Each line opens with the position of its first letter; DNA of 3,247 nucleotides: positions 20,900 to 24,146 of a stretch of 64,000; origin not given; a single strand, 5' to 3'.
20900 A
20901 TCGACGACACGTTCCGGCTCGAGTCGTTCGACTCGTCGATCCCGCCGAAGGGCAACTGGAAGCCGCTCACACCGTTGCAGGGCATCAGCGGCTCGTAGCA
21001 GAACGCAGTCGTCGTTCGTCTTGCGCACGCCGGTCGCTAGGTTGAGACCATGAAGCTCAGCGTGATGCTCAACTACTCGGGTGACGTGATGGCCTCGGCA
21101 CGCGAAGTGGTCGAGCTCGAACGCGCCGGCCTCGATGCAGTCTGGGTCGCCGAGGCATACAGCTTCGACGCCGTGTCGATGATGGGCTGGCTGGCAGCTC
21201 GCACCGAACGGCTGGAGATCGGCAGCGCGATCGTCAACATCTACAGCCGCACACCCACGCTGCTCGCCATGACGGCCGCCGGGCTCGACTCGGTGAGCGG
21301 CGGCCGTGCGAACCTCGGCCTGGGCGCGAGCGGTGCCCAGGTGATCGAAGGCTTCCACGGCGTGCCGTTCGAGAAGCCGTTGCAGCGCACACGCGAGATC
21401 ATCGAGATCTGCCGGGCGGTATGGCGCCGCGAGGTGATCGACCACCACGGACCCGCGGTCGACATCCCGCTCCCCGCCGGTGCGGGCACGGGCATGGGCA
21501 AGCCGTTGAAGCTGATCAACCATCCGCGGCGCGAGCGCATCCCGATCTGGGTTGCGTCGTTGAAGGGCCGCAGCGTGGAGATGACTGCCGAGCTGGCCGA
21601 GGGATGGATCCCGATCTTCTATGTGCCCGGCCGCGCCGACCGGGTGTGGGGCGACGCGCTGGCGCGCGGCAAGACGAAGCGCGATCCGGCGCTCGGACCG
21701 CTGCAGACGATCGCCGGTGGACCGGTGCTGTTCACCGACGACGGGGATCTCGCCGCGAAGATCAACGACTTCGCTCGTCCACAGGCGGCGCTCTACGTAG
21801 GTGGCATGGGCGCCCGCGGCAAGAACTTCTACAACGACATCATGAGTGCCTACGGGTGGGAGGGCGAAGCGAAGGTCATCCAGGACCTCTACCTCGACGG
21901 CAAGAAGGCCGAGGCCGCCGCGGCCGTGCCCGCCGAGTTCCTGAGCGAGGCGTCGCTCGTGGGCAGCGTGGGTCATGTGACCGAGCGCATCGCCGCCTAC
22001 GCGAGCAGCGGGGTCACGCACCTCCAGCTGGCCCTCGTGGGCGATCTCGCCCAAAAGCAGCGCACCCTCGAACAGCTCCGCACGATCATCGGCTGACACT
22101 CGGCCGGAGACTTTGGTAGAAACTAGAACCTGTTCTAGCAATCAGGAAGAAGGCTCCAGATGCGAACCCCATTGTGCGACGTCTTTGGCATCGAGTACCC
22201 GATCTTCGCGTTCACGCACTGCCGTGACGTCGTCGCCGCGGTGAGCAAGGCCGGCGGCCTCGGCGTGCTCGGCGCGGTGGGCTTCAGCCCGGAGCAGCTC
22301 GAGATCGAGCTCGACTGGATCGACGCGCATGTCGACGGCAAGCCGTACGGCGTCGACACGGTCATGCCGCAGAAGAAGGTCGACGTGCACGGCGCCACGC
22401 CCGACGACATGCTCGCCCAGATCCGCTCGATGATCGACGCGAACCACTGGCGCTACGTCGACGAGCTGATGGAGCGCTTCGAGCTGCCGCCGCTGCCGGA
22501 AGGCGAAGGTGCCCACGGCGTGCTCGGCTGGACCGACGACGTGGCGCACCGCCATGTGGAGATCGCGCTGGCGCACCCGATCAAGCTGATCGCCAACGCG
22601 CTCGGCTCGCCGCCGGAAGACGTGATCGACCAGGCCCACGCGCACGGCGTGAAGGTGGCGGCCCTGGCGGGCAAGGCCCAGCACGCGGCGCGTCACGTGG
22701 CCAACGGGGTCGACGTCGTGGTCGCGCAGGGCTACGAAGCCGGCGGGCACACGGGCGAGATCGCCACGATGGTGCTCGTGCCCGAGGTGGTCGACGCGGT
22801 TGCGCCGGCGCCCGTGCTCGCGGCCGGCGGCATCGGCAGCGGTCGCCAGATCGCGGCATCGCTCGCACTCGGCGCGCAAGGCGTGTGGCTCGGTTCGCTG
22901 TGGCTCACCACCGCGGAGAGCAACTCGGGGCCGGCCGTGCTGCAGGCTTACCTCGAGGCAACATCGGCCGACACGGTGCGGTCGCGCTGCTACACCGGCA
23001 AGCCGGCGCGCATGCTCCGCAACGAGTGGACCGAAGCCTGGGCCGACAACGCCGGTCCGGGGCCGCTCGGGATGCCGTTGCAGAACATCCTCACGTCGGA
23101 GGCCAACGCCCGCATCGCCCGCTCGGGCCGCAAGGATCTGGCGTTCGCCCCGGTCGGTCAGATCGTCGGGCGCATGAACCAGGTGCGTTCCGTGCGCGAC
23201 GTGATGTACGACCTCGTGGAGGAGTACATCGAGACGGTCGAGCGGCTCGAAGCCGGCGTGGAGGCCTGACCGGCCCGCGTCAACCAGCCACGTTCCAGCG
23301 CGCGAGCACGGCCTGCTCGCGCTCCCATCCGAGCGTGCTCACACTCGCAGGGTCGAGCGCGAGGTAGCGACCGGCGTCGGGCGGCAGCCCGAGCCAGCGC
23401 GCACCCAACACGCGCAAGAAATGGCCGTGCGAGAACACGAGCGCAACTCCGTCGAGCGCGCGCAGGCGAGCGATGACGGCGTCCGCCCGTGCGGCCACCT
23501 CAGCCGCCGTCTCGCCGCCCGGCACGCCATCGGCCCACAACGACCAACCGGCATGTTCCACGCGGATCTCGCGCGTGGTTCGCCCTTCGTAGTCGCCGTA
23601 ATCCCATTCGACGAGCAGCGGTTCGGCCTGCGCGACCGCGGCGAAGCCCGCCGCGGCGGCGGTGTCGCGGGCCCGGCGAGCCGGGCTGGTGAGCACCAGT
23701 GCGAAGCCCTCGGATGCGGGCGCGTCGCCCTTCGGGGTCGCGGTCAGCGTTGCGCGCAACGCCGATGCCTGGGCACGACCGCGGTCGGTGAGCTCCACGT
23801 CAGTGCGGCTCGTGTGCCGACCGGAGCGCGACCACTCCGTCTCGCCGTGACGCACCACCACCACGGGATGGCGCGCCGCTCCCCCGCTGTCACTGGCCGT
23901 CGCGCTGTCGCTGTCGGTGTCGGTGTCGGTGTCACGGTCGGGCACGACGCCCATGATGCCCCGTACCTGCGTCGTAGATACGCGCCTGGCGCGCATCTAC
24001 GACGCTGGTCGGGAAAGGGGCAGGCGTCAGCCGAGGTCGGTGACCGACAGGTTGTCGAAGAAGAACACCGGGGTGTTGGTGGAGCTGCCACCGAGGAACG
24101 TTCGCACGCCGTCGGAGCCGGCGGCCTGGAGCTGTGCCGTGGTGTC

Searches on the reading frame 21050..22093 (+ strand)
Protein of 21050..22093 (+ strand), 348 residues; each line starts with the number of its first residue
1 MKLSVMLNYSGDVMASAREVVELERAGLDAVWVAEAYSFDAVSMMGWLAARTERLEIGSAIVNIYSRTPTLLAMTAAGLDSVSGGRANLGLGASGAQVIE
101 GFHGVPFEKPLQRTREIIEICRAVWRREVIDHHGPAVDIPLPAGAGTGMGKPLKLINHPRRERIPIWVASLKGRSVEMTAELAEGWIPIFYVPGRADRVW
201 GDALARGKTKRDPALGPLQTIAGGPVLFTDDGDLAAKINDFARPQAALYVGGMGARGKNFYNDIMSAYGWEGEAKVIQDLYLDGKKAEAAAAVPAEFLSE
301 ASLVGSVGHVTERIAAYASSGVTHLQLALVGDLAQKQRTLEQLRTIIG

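Call 47: search_protein_families(library=pfam, max_evalue=0.00001, proteins=[window:21050-22093:+])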
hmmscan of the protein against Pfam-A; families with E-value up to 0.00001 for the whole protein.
window:21050-22093:+ (348 aa): 1 family
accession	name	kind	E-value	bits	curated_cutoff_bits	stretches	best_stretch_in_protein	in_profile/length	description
PF00296.26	Bac_luciferase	-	7.2e-72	242.8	27.9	1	9-324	17-314/314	Luciferase-like monooxygenase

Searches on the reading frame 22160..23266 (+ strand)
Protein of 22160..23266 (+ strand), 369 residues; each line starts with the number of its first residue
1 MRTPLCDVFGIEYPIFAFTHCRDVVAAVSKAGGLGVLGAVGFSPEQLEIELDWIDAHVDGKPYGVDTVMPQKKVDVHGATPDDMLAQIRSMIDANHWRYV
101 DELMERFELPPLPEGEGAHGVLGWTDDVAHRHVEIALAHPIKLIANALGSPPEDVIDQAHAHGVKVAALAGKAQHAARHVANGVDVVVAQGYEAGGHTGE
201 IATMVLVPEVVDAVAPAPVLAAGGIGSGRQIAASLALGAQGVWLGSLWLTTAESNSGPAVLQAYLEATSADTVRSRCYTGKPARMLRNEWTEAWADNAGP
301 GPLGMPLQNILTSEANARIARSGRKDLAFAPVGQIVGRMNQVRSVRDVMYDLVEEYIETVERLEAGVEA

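Call 47: search_protein_families(library=pfam, max_evalue=0.00001, proteins=[window:22160-23266:+])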
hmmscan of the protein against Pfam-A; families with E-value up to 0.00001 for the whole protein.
window:22160-23266:+ (369 aa): 2 families
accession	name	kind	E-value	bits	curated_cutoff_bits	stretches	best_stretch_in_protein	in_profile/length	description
PF03060.21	NMO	-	1.3e-54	186.3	28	1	3-355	2-331/331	Nitronate monooxygenase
PF01070.24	FMN_dh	-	1.2e-07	31.6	24.9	1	173-253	229-310/350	FMN-dependent dehydrogenase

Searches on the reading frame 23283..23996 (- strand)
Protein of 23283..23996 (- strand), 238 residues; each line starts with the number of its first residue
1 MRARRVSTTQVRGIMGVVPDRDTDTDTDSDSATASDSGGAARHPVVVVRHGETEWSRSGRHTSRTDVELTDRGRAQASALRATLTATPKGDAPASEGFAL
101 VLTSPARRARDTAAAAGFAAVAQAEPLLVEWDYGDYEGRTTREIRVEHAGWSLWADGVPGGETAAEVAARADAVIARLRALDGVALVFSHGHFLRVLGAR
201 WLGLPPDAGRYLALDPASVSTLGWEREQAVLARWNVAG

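Call 47: search_protein_families(library=pfam, max_evalue=0.00001, proteins=[window:23283-23996:-])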
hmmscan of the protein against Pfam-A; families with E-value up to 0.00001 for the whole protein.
window:23283-23996:- (238 aa): 1 family
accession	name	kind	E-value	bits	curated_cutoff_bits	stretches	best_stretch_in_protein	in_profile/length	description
PF00300.27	His_Phos_1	-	1.4e-45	155.8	21.7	1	45-236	1-193/194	Histidine phosphatase superfamily (branch 1)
